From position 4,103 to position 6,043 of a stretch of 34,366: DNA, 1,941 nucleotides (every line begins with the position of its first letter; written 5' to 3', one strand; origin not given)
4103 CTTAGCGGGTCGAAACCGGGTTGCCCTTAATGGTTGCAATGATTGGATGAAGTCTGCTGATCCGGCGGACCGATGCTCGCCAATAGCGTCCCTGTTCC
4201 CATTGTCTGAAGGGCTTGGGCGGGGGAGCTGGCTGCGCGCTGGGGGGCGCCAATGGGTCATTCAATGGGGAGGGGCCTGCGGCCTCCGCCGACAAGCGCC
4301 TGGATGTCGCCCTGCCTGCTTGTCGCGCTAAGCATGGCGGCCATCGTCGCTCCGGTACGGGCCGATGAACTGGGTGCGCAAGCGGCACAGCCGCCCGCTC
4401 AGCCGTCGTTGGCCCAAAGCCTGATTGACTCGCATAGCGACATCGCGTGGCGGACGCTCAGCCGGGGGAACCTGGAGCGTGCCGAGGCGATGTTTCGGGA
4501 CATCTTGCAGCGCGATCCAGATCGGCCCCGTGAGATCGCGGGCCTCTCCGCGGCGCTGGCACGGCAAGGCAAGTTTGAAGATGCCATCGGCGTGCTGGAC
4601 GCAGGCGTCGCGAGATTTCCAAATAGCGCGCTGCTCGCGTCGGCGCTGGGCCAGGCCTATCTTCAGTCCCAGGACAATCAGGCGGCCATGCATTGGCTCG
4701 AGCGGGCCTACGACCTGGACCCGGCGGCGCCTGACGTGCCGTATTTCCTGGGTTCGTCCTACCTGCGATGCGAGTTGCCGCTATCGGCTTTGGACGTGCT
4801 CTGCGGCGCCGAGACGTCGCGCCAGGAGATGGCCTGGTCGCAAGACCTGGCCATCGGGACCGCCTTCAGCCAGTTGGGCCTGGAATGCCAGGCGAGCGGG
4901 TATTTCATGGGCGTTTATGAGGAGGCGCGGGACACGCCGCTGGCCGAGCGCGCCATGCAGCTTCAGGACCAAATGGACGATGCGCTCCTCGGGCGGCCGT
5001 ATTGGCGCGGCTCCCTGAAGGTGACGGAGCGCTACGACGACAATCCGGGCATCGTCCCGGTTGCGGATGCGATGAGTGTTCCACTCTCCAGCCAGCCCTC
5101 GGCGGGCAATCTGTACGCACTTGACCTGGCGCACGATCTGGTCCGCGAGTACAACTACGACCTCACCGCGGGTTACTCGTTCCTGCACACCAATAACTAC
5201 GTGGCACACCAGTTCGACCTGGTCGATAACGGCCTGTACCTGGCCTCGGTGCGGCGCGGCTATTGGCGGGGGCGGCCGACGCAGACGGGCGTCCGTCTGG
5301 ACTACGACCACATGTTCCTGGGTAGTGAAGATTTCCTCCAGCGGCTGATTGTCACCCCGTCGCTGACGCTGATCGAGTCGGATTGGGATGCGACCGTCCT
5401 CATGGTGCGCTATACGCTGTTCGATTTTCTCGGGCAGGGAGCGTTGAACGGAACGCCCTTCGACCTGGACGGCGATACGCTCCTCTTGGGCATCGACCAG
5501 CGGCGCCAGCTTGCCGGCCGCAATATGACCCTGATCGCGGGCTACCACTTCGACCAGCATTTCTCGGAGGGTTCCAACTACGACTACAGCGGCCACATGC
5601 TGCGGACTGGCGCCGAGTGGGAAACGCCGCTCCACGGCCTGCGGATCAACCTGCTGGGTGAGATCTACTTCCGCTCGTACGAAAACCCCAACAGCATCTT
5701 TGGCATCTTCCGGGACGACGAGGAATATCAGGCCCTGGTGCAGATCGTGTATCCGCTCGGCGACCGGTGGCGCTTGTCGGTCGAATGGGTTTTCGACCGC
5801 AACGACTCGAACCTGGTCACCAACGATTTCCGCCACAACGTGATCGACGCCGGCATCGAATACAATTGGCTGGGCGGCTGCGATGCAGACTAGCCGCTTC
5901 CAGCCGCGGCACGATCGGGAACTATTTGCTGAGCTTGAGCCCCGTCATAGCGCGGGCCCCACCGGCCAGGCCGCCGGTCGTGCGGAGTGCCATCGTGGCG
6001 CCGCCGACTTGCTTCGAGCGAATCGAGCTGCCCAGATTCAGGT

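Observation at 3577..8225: Slam / type-XI-secretion-like TPR + beta-barrel outer-membrane protein with a lipoprotein gene and a tandem array of glycine-rich secreted paralogs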

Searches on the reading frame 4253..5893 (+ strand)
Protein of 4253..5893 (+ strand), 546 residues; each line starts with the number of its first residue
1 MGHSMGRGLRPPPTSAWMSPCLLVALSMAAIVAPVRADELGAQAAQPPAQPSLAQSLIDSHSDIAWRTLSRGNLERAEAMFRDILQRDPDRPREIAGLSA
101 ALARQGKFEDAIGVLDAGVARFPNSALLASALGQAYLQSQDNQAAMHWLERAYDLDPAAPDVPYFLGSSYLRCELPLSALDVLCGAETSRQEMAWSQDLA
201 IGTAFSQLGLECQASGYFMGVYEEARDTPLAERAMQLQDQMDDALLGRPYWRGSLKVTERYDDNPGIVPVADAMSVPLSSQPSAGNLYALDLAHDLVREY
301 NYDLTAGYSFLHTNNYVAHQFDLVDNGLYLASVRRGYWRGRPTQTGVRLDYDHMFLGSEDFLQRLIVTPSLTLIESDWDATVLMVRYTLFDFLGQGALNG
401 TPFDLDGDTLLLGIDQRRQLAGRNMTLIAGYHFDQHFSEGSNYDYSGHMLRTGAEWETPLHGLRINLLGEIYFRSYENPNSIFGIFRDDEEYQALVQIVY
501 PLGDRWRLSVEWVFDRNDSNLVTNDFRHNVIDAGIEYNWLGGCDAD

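Call 4: search_protein_families(library=pfam, proteins=[window:4253-5893:+], max_evalue=1)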
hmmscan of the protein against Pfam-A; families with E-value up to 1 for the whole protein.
window:4253-5893:+ (546 aa): 19 families
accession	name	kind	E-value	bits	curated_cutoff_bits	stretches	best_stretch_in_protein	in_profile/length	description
PF13428.12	TPR_14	-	2.3e-11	43.6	23.5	3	94-134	3-43/44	Tetratricopeptide repeat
PF14559.12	TPR_19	-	1.5e-10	41.7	25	2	69-134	2-67/68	Tetratricopeptide repeat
PF13432.12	TPR_16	-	1.6e-09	38.5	32.7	1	101-160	6-65/65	Tetratricopeptide repeat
PF07719.23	TPR_2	-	1.4e-08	34.7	27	1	129-158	4-33/34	Tetratricopeptide repeat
PF13181.12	TPR_8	-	9.1e-06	25.9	25.7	1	131-158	6-33/34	Tetratricopeptide repeat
PF12895.13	ANAPC3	-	2.2e-05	25.1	27.2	1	105-184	2-80/82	Anaphase-promoting complex, cyclosome, subunit 3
PF13414.12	TPR_11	-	3.2e-05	24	26.8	2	133-171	1-39/42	TPR repeat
PF13424.12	TPR_12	-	4.3e-05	24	30.1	1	97-156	8-75/77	Tetratricopeptide repeat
PF00515.34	TPR_1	-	0.00012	22.1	27.8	1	132-157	7-32/34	Tetratricopeptide repeat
PF13371.12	TPR_9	-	0.00014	22.2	35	1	100-162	3-65/73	Tetratricopeptide repeat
PF13374.12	TPR_10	-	0.00021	21.6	27.5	0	63-86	7-30/42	Tetratricopeptide repeat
PF13176.12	TPR_7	-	0.0012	19.2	27.9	0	130-161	3-34/36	Tetratricopeptide repeat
PF23914.1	TPR_CcmH_CycH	-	0.0024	18.2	42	0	132-162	56-86/158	Cytochrome c-type biogenesis protein H TPR domain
PF10082.15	BBP2_2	-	0.0084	15.5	23.7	1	461-536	302-375/378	Putative beta-barrel porin 2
PF13174.12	TPR_6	-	0.015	16.4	26.3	0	101-125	9-33/33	Tetratricopeptide repeat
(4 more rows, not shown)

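Call 5: search_protein_families(library=ncbifam, proteins=[window:4253-5893:+], max_evalue=1)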
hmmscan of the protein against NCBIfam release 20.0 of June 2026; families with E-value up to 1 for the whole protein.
window:4253-5893:+ (546 aa): 20 families
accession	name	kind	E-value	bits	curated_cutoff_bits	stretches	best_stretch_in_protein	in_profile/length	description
TIGR02917.1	PEP_TPR_lipo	equivalog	1.7e-09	36.1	312.2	1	68-173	339-444/899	XrtA/PEP-CTERM system TPR-repeat protein PrsT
NF040959.1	MamA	equivalog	3.6e-09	36.4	200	1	62-170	41-149/204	magnetosome protein MamA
TIGR02552.1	LcrH_SycD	equivalog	7.8e-09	35.4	104.8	2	129-187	55-113/136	SycD/LcrH family type III secretion system chaperone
TIGR03939.1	PGA_TPR_OMP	equivalog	4.7e-07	28.4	366.65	1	74-163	102-191/800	poly-beta-1,6 N-acetyl-D-glucosamine export porin PgaA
NF052415.1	T3SS_chap_SctY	equivalog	1.2e-05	25.7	70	1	65-151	13-102/106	type III secretion apparatus assembly chaperone SctY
TIGR02521.1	type_IV_pilW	equivalog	5.7e-05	22.8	154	2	59-116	136-193/234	type IV pilus biogenesis/stability protein PilW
NF033920.0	C39_PA2778_fam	equivalog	9.8e-05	21.9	150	1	100-159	164-223/255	PA2778 family cysteine peptidase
TIGR02795.1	tol_pal_ybgF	equivalog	0.00064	20.3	90.1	1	102-166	12-82/119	tol-pal system protein YbgF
NF008520.0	PRK11447.1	equivalog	0.00073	17.4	858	1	100-159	277-336/1157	cellulose synthase complex outer membrane protein BcsC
TIGR00540.1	TPR_hemY_coli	hypoth_equivalog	0.00074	18.4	142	1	71-161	274-361/385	heme biosynthesis-associated TPR protein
NF033758.1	gliding_GltE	equivalog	0.0038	16.3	225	1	63-168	125-230/411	adventurous gliding motility TPR repeat lipoprotein GltE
NF047371.1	FlcA_CTERM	equivalog_domain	0.004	15.7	300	2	74-143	171-242/646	periplasmic flagellar collar protein FlcA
NF047558.1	TPR_END_plus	domain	0.0062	16.5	32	0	135-158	8-31/56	TPR end-of-group domain-containing protein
NF008755.0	PRK11788.1-3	equivalog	0.0071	15.7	430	1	52-156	174-279/388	lipopolysaccharide assembly protein LapB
NF011721.1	PRK15174.1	equivalog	0.0075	14.5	1200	1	69-147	188-272/656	Vi polysaccharide transport protein VexE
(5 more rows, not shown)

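Call 10: find_homologous_proteins(query=window:4253-5893:+)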
Query window:4253-5893:+ (546 aa): 18 proteins with E <= 0.001 among 8000 candidates.
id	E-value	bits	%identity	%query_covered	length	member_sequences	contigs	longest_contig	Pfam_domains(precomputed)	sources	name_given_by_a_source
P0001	0.0e+0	1214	100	97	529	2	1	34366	PF14559.13,PF12895.14,PF13424.13,PF13432.13,PF13428.13,PF13181.13,PF07719.24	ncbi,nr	ncbi:MAG: tetratricopeptide repeat protein [Planctomycetaceae bacterium]|nr:tetratricopeptide repeat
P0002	0.0e+0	1032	83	99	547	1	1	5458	PF14559.13,PF13414.13,PF12895.14,PF13424.13,PF13432.13,PF13428.13,PF13181.13,PF07719.24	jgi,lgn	jgi:tetratricopeptide (TPR) repeat protein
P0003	8.4e-205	700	62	89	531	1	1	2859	PF14559.13,PF04575.20,PF13432.13,PF10082.16,PF13428.13,PF07719.24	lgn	-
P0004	1.5e-202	692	61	90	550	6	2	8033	PF14559.13,PF13432.13,PF13428.13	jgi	-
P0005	7.6e-197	674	59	90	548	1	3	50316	PF14559.13,PF23914.2,PF13414.13,PF12895.14,PF13432.13,PF10082.16,PF13428.13,PF13181.13,PF07719.24,PF13174.13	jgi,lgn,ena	-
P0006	2.6e-195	668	57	95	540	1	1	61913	PF14559.13,PF13414.13,PF12895.14,PF13424.13,PF13432.13,PF13428.13,PF07719.24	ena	-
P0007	1.9e-193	662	56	95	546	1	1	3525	PF14559.13,PF04575.20,PF12895.14,PF13432.13,PF13428.13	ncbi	ncbi:MAG: tetratricopeptide repeat protein [Planctomycetaceae bacterium]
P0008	2.3e-193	662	55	99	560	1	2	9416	PF14559.13,PF13414.13,PF13432.13,PF10082.16,PF13428.13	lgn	-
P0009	9.1e-193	660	55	97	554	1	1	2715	PF14559.13,PF13414.13,PF04575.20,PF13432.13,PF13428.13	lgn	-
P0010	1.2e-184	633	55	96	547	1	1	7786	PF14559.13,PF13432.13,PF13428.13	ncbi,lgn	-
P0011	2.0e-175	603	51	98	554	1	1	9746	PF13431.13,PF13414.13,PF04575.20,PF13428.13,PF14559.13,PF24575.2,PF00515.35,PF12895.14,PF13424.13,PF13432.13,PF13181.13,PF07719.24,PF13174.13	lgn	-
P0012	2.0e-175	603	54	89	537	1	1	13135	PF14559.13,PF13432.13,PF13428.13,PF13181.13,PF07719.24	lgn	-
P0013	3.8e-161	556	48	97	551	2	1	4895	PF07721.21,PF14559.13,PF12895.14,PF13432.13,PF13428.13,PF07719.24,PF13174.13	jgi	-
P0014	2.3e-111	391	57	55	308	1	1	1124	PF04575.20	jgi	jgi:hypothetical protein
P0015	1.8e-110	388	55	58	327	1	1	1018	-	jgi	jgi:hypothetical protein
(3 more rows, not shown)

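Call 12: search_protein_families(library=pfam, alignment_id=A1, max_evalue=1)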
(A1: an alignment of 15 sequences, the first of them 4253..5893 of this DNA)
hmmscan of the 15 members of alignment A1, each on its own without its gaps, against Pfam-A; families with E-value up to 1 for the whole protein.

A. member 1, window:4253-5893:+ (546 aa): 19 families
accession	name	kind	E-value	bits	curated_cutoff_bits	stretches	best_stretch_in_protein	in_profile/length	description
PF13428.12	TPR_14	-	2.3e-11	43.6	23.5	3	94-134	3-43/44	Tetratricopeptide repeat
PF14559.12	TPR_19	-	1.5e-10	41.7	25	2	69-134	2-67/68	Tetratricopeptide repeat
PF13432.12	TPR_16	-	1.6e-09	38.5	32.7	1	101-160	6-65/65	Tetratricopeptide repeat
PF07719.23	TPR_2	-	1.4e-08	34.7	27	1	129-158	4-33/34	Tetratricopeptide repeat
PF13181.12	TPR_8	-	9.1e-06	25.9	25.7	1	131-158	6-33/34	Tetratricopeptide repeat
PF12895.13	ANAPC3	-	2.2e-05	25.1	27.2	1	105-184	2-80/82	Anaphase-promoting complex, cyclosome, subunit 3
PF13414.12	TPR_11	-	3.2e-05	24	26.8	2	133-171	1-39/42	TPR repeat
PF13424.12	TPR_12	-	4.3e-05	24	30.1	1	97-156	8-75/77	Tetratricopeptide repeat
PF00515.34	TPR_1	-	0.00012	22.1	27.8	1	132-157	7-32/34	Tetratricopeptide repeat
PF13371.12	TPR_9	-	0.00014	22.2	35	1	100-162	3-65/73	Tetratricopeptide repeat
PF13374.12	TPR_10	-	0.00021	21.6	27.5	0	63-86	7-30/42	Tetratricopeptide repeat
PF13176.12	TPR_7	-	0.0012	19.2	27.9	0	130-161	3-34/36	Tetratricopeptide repeat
PF23914.1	TPR_CcmH_CycH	-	0.0024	18.2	42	0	132-162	56-86/158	Cytochrome c-type biogenesis protein H TPR domain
PF10082.15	BBP2_2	-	0.0084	15.5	23.7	1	461-536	302-375/378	Putative beta-barrel porin 2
PF13174.12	TPR_6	-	0.015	16.4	26.3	0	101-125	9-33/33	Tetratricopeptide repeat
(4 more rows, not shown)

B. families by the number of members that match (of 15 scanned): 39 families (the first 25 are shown)
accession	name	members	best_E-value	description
PF10082.15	BBP2_2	14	5.5e-08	Putative beta-barrel porin 2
PF14559.12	TPR_19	13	1.2e-17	Tetratricopeptide repeat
PF13432.12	TPR_16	13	9e-14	Tetratricopeptide repeat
PF13428.12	TPR_14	13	1.4e-13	Tetratricopeptide repeat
PF07719.23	TPR_2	13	3.7e-09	Tetratricopeptide repeat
PF13414.12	TPR_11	13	5.1e-08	TPR repeat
PF13181.12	TPR_8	13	1.4e-07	Tetratricopeptide repeat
PF13424.12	TPR_12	12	7.7e-08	Tetratricopeptide repeat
PF12895.13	ANAPC3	12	2.7e-06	Anaphase-promoting complex, cyclosome, subunit 3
PF00515.34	TPR_1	11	6.3e-07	Tetratricopeptide repeat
PF13431.12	TPR_17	11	2.6e-06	Tetratricopeptide repeat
PF13176.12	TPR_7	11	4.2e-05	Tetratricopeptide repeat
PF04575.19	SlipAM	10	1.9e-08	Surface lipoprotein assembly modifier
PF13174.12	TPR_6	10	2.5e-07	Tetratricopeptide repeat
PF13374.12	TPR_10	10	2.8e-05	Tetratricopeptide repeat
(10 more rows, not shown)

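Call 13: search_solved_structures(query=A1, max_evalue=10, show_alignments=2)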
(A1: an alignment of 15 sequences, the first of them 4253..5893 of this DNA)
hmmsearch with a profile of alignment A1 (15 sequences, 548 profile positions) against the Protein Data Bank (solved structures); distinct sequences matched with E-value up to 10: 194 (the best 60 are shown).
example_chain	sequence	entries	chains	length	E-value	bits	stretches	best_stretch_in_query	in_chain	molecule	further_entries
9qhb_A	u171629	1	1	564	9e-51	176.4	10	72-174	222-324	Engineered tetratricopeptide repeat protein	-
8bu0_A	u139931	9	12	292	6.2e-27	97.7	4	100-174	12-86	Consensus tetratricopeptide repeat protein | Crystal structure of an 8-repeat consensus TPR superhelix with Zinc. | Monomer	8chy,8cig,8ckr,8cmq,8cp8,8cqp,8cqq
9qhc_A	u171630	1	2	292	3.4e-25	92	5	72-174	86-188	Engineered tetratricopeptide repeat protein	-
6eou_A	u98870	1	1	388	3.7e-15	58.9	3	62-170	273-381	UDP-N-acetylglucosamine--peptide N-acetylglucosaminyltransferase 110 kDa subunit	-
1w3b_A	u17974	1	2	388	3.7e-15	58.9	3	62-170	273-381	UDP-N-ACETYLGLUCOSAMINE--PEPTIDE N-ACETYLGLUCOSAMINYLTRANSFERASE 110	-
7yea_A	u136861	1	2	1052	4e-15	58.8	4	65-171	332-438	UDP-N-acetylglucosamine--peptide N-acetylglucosaminyltransferase 110 kDa subunit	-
7yeh_B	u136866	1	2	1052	4.2e-15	58.7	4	65-171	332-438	UDP-N-acetylglucosamine--peptide N-acetylglucosaminyltransferase 110 kDa subunit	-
7ntf_A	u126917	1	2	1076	7.2e-15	57.9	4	65-170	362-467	Isoform 1 of UDP-N-acetylglucosamine--peptide N-acetylglucosaminyltransferase 110 kDa subu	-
2fo7_A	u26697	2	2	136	3.8e-13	52.2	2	100-174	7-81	SYNTHETIC CONSENSUS TPR PROTEIN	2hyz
8ch0_A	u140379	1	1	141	4.1e-13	52.1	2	100-174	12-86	Consensus tetratricopeptide repeat protein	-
9gzg_A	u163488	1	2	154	3.5e-12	49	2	100-171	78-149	Engineered CTPR protein with glutamic acids for conductivity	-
8fwd_0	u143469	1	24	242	1.6e-11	46.9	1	72-173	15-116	O43-rpxdoc-EK1_A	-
2wqh_A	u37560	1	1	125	1.8e-11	46.7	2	100-174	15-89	CTPR3Y3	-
6vfi_B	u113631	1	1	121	1.9e-11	46.6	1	72-172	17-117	O43_dn18B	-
6v8e_A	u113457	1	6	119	2.3e-11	46.3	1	72-171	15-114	Designed protein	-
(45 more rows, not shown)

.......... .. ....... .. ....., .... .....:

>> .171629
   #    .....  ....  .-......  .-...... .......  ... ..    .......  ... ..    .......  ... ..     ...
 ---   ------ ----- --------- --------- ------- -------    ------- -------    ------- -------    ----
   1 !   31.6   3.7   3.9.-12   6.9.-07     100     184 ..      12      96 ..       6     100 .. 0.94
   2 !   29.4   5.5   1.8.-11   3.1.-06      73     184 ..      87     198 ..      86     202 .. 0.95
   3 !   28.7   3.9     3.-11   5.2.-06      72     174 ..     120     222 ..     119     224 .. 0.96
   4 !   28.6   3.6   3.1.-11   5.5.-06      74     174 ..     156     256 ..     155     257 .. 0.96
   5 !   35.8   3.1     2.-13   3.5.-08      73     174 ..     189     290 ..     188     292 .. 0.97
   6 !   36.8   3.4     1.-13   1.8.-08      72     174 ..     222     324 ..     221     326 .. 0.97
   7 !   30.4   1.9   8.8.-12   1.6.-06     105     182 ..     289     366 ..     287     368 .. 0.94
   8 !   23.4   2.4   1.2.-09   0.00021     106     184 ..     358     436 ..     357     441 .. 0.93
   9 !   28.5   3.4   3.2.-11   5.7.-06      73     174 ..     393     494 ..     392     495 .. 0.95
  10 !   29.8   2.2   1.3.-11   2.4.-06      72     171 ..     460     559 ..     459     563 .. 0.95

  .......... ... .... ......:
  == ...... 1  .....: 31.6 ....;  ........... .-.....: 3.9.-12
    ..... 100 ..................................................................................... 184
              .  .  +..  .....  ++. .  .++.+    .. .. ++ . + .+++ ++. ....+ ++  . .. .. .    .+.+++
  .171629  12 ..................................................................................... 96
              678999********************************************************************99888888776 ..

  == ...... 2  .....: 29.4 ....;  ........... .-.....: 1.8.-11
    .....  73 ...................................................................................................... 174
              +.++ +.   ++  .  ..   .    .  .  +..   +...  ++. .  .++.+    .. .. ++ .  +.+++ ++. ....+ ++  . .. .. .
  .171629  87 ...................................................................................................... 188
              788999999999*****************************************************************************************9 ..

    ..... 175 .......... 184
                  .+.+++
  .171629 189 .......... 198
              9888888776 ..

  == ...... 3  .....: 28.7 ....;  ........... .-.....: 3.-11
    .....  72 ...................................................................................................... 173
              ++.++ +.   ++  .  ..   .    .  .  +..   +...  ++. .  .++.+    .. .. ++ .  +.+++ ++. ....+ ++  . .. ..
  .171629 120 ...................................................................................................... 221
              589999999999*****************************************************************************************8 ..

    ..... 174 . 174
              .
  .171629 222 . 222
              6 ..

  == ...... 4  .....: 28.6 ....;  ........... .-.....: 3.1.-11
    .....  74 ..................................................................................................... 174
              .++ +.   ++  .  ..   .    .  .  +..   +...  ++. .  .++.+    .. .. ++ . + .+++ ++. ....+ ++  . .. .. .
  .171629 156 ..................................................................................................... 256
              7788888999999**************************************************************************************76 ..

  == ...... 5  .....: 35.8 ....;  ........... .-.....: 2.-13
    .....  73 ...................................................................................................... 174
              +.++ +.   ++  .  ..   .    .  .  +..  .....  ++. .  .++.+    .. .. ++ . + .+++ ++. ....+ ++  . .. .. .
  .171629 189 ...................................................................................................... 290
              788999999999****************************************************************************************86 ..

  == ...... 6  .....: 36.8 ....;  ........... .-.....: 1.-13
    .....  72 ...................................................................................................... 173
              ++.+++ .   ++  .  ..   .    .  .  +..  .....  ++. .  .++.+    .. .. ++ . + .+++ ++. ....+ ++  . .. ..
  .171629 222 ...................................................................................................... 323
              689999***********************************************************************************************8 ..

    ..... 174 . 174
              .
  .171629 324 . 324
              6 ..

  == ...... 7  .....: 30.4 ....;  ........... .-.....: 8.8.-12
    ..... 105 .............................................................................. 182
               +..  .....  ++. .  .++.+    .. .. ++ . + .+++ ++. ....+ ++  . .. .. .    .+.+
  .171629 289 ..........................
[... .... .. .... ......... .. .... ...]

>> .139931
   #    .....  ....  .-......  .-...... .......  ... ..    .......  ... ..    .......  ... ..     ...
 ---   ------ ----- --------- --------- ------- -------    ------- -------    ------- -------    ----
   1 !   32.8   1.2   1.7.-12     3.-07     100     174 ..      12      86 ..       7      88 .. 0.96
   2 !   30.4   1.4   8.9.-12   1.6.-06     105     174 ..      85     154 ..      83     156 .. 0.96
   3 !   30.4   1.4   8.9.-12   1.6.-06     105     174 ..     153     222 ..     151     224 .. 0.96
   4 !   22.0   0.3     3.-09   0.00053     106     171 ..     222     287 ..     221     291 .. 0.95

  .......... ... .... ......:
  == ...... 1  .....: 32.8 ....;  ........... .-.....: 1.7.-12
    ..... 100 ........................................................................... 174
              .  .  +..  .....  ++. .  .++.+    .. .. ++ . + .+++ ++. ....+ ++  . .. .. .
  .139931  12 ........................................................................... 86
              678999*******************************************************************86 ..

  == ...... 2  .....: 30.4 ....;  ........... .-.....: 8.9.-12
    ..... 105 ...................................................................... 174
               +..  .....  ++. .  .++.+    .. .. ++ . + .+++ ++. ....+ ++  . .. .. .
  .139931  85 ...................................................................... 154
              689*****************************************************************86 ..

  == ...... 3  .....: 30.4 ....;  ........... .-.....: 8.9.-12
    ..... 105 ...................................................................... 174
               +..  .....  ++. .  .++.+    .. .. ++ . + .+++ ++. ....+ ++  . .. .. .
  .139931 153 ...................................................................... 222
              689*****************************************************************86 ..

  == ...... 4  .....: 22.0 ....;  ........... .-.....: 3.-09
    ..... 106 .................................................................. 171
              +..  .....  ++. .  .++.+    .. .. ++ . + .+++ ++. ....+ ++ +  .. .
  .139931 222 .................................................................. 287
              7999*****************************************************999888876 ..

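Call 22: find_encoding_contigs(protein=P0005, flank=8000, max_places=2)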
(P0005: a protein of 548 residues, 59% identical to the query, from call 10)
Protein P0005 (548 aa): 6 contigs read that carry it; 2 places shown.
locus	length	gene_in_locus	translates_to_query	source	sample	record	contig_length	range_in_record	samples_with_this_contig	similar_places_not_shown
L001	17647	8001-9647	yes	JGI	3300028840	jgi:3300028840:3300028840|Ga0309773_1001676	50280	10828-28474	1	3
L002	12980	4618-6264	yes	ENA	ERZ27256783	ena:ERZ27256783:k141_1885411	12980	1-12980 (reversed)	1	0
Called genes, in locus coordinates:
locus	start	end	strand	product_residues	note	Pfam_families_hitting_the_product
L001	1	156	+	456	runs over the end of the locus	-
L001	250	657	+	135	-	-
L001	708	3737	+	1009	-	PF03983:SHD1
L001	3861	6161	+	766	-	-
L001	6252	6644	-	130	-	-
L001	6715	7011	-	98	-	-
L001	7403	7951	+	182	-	-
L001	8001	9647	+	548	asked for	PF13428:TPR_14 (faint), PF13432:TPR_16 (faint), PF07719:TPR_2 (faint), PF13174:TPR_6 (faint), PF13181:TPR_8 (faint), PF23914:TPR_CcmH_CycH (faint), PF12895:ANAPC3 (faint), PF14559:TPR_19 (weak), +2 more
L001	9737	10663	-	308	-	-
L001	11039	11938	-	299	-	-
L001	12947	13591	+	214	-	-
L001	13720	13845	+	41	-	-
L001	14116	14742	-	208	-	-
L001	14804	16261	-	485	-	-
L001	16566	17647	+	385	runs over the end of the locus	-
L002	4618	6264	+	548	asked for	PF13428:TPR_14 (faint), PF13432:TPR_16 (faint), PF07719:TPR_2 (faint), PF13174:TPR_6 (faint), PF13181:TPR_8 (faint), PF23914:TPR_CcmH_CycH (faint), PF12895:ANAPC3 (faint), PF14559:TPR_19 (weak), +2 more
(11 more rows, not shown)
